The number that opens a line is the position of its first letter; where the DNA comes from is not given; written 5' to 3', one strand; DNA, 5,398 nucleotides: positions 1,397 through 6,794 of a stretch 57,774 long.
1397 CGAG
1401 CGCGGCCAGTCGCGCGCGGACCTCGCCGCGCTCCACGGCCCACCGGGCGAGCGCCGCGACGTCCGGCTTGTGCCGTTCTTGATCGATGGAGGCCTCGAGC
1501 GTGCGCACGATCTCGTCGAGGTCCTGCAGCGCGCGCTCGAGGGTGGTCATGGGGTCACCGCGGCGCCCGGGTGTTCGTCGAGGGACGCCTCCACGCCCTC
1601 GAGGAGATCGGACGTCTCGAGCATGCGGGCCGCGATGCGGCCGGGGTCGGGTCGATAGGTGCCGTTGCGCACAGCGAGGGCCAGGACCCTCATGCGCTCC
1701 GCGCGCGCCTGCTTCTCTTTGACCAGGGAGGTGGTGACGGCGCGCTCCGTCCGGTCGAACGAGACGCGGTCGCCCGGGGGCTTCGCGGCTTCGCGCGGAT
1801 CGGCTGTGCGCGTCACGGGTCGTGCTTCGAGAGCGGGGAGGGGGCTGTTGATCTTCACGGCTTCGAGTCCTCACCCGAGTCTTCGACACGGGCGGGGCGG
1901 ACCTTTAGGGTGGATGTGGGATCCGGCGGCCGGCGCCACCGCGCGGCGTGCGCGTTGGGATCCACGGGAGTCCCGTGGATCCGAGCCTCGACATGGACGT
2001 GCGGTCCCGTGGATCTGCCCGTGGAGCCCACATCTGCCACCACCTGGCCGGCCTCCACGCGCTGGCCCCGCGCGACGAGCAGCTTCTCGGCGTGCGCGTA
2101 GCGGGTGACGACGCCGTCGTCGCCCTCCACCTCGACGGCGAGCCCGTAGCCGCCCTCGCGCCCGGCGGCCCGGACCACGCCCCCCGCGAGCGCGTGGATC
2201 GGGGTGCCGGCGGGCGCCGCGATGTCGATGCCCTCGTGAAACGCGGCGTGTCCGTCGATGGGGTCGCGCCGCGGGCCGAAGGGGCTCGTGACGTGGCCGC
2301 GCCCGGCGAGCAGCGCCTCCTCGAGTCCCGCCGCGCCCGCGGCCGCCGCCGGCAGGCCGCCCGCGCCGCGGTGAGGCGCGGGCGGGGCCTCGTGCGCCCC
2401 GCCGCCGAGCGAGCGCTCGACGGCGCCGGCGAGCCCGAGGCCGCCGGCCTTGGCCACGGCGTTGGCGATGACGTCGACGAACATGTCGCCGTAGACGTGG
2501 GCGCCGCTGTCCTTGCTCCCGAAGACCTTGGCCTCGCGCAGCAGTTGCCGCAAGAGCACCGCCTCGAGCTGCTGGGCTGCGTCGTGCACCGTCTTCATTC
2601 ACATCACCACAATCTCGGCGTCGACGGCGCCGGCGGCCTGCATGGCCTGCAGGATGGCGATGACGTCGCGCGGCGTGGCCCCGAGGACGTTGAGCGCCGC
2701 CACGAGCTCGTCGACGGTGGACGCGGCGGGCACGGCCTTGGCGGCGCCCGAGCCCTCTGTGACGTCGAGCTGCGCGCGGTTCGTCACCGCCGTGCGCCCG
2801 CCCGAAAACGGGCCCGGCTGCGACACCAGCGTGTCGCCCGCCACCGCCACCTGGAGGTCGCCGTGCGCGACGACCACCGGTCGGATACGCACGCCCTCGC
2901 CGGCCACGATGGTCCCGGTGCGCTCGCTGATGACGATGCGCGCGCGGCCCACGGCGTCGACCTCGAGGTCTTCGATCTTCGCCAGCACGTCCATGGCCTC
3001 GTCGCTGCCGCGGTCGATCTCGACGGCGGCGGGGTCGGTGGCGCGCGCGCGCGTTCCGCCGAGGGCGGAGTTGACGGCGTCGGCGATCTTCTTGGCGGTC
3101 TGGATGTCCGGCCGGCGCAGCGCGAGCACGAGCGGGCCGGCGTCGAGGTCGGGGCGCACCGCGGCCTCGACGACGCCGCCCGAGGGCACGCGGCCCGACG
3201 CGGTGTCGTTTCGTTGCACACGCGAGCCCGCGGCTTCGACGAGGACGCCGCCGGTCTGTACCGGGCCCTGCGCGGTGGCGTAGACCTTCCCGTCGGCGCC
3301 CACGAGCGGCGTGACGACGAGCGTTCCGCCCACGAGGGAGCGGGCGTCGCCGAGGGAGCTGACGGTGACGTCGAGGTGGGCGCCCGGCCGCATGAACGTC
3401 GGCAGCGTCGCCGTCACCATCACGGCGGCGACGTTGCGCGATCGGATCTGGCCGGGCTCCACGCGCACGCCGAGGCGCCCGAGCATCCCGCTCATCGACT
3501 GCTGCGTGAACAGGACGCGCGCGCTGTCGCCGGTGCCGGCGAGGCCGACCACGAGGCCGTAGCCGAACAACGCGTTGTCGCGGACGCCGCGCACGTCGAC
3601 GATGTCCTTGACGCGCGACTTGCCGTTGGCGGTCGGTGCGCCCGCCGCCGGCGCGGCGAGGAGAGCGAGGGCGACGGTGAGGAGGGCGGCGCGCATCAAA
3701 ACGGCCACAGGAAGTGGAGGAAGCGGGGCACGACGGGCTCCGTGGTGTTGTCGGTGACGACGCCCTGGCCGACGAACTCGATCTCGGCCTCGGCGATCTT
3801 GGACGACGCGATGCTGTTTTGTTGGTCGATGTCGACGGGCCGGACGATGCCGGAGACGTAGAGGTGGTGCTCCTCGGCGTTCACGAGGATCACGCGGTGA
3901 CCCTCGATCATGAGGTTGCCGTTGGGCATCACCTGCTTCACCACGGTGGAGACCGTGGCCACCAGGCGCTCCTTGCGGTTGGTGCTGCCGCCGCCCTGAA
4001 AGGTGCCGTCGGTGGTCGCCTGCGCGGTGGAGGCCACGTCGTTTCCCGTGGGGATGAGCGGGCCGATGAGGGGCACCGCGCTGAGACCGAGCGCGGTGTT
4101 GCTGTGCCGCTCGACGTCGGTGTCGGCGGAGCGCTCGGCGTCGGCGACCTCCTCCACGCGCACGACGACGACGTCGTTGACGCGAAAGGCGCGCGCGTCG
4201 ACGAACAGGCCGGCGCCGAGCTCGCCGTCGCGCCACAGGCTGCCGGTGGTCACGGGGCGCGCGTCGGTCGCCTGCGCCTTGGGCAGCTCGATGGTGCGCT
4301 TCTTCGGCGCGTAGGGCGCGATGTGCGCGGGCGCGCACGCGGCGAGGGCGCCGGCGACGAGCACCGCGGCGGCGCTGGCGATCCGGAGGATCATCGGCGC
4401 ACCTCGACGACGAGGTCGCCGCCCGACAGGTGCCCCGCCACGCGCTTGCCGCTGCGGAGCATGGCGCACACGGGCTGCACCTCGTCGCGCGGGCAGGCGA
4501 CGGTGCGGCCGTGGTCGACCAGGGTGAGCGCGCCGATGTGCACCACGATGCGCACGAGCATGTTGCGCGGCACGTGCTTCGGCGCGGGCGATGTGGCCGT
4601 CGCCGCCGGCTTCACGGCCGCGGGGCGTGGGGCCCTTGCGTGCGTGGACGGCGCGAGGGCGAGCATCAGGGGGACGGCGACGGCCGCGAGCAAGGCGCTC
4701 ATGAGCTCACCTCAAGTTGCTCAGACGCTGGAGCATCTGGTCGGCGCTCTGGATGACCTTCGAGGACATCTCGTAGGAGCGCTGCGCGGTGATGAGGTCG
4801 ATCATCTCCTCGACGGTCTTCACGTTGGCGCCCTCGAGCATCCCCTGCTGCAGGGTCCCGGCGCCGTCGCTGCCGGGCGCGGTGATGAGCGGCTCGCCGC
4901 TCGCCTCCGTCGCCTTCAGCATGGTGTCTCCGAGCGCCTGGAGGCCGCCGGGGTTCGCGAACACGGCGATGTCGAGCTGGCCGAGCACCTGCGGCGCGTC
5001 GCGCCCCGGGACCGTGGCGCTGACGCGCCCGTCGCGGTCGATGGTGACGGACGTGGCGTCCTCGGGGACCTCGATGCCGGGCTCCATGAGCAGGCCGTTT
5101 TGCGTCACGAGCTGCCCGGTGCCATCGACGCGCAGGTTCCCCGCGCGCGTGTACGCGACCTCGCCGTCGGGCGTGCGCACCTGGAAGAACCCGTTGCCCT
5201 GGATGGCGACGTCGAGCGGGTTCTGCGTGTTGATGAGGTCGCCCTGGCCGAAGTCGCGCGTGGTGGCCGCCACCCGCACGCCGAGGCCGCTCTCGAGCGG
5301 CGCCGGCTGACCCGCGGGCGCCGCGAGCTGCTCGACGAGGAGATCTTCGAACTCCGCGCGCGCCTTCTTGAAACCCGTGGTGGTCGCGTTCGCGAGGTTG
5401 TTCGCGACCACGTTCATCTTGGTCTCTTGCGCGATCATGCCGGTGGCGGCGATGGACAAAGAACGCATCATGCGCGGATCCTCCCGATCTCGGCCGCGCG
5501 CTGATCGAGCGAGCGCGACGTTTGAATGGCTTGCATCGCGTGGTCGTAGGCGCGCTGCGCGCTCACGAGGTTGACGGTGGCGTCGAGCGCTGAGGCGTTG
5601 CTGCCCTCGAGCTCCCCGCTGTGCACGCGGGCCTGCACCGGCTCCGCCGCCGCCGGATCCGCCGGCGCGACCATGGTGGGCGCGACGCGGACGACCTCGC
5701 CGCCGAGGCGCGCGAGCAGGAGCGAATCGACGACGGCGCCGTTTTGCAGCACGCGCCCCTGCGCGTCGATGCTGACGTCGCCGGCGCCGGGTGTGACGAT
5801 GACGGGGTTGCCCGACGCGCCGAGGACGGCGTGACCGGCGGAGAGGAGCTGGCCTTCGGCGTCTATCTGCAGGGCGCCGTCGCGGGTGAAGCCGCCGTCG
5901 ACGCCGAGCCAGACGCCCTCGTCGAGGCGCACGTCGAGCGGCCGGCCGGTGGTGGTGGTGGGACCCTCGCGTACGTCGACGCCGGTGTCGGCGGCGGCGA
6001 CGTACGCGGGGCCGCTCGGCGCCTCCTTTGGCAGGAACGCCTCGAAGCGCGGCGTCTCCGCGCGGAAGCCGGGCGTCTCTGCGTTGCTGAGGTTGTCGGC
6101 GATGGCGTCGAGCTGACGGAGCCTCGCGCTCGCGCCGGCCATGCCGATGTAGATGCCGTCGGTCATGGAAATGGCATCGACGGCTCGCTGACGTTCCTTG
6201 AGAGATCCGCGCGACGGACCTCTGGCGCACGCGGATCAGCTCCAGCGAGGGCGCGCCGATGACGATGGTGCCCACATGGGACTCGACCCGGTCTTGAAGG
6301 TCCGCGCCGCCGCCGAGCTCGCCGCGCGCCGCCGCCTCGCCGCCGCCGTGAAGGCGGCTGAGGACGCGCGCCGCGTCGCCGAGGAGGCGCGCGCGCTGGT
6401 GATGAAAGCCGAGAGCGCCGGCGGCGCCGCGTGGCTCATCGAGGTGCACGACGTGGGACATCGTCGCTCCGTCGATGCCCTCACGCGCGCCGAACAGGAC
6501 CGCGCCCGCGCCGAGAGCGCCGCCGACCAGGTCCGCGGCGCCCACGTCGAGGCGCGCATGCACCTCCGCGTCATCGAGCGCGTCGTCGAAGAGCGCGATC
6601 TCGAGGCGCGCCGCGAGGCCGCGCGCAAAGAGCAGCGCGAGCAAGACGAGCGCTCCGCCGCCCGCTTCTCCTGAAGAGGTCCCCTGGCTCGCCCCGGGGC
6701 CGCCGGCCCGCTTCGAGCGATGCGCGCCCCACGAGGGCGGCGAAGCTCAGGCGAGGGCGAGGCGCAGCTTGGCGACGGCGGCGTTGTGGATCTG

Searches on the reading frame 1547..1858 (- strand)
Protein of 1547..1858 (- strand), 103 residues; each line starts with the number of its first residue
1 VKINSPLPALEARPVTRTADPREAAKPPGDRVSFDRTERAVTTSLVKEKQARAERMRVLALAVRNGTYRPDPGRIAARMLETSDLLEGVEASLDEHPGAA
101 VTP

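Call 7: search_protein_families(library=ncbifam, proteins=[window:1547-1858:-], max_evalue=0.001)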
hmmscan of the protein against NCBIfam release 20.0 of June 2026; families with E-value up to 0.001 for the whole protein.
window:1547-1858:- (103 aa): 1 family
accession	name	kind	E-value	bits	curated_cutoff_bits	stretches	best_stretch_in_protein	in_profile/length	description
TIGR03824.1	FlgM_jcvi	equivalog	7.7e-08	33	40.75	1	17-82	25-96/98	flagellar biosynthesis anti-sigma factor FlgM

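Call 26: search_protein_families(library=pfam, proteins=[window:1547-1858:-], max_evalue=0.01)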
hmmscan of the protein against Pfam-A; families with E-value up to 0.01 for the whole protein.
window:1547-1858:- (103 aa): 1 family
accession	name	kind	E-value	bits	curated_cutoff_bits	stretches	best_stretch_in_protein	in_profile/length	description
PF04316.19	FlgM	-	2.2e-05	25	25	1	42-81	16-55/55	Anti-sigma-28 factor, FlgM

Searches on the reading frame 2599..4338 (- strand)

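Call 7: search_protein_families(library=ncbifam, proteins=[window:2599-4338:-], max_evalue=0.001)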
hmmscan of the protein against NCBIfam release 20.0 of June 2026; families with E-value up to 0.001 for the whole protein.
window:2599-4338:- (579 aa): 3 families
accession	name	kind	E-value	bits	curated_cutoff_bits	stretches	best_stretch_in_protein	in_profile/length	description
NF003676.1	PRK05303.1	subfamily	2.8e-118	394.8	300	1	243-579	1-344/344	flagellar basal body P-ring protein FlgI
NF009430.1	PRK12789.1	equivalog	2.4e-94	316.1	557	1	238-578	3-349/350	flagellar basal body P-ring protein FlgI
NF009348.0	PRK12706.1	equivalog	1.2e-15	57.7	444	1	240-362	39-159/328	flagellar basal body P-ring protein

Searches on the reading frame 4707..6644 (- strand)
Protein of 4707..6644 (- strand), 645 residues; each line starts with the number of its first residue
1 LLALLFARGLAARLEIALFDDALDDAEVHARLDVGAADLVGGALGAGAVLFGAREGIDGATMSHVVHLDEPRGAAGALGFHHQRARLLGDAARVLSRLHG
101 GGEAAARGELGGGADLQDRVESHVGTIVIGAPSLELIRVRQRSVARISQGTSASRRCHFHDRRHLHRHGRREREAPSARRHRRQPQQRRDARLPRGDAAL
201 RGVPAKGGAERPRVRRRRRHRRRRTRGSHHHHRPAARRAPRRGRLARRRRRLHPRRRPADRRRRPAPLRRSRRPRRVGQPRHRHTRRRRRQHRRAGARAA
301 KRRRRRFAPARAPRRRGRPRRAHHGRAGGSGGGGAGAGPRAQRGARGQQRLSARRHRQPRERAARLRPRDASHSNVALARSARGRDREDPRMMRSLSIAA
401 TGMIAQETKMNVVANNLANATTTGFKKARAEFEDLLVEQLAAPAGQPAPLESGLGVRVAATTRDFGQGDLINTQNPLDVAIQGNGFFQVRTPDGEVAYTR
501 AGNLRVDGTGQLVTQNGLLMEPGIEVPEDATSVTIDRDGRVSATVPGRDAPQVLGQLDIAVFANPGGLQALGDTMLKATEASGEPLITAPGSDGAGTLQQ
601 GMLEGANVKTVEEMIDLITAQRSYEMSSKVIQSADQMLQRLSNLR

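Call 7: search_protein_families(library=ncbifam, proteins=[window:4707-6644:-], max_evalue=0.001)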
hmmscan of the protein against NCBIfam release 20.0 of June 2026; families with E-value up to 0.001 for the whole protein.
window:4707-6644:- (645 aa): 29 families (the best 25 are shown)
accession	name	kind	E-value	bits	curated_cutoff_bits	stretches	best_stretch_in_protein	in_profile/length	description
TIGR02488.1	flgG_G_neg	equivalog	2e-95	319.2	252.75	1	395-644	1-258/259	flagellar basal-body rod protein FlgG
NF009456.0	PRK12816.1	equivalog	4.4e-80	269.1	416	1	392-644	1-262/264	flagellar basal body rod protein FlgG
TIGR03506.1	FlgEFG_subfam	subfamily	4.4e-77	260.2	70.25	2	395-520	2-121/351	flagellar hook-basal body complex protein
NF009278.1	PRK12636.1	equivalog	3.3e-59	200.5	350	1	392-645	1-262/263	flagellar basal body rod protein FlgG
NF004238.1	PRK05682.1-1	equivalog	5.7e-59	200.4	400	2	396-518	3-119/414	flagellar hook protein FlgE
NF004241.1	PRK05682.1-5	equivalog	8.1e-55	186.7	469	2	392-519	1-134/446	flagellar hook protein FlgE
TIGR02490.1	flgF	equivalog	1.3e-50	172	178.5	1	398-625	3-218/218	flagellar basal-body rod protein FlgF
NF004242.0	PRK05682.2-1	equivalog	7.7e-48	163.3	365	2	393-520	4-127/422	flagellar hook protein FlgE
NF005286.1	PRK06803.1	equivalog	8.3e-46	156.9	467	2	530-643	288-400/402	flagellar hook protein FlgE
NF009280.2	PRK12640.1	subfamily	4.7e-44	150.8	210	1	392-643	1-241/246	flagellar basal body rod protein FlgF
NF009331.1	PRK12689.1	equivalog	3.6e-43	147.6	347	1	398-637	7-240/252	flagellar basal-body rod protein FlgF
TIGR02489.1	flgE_epsilon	equivalog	3.9e-43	148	412.85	2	392-526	1-141/719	flagellar hook protein FlgE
NF004240.1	PRK05682.1-4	equivalog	5e-42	144.7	472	2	395-521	2-126/443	flagellar hook protein FlgE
NF004243.1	PRK05682.2-2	equivalog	2.7e-41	142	801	2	395-518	6-122/420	flagellar hook protein FlgE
NF009332.0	PRK12690.1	equivalog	3.1e-37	128.1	288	1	408-640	17-231/239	flagellar hook-basal body complex protein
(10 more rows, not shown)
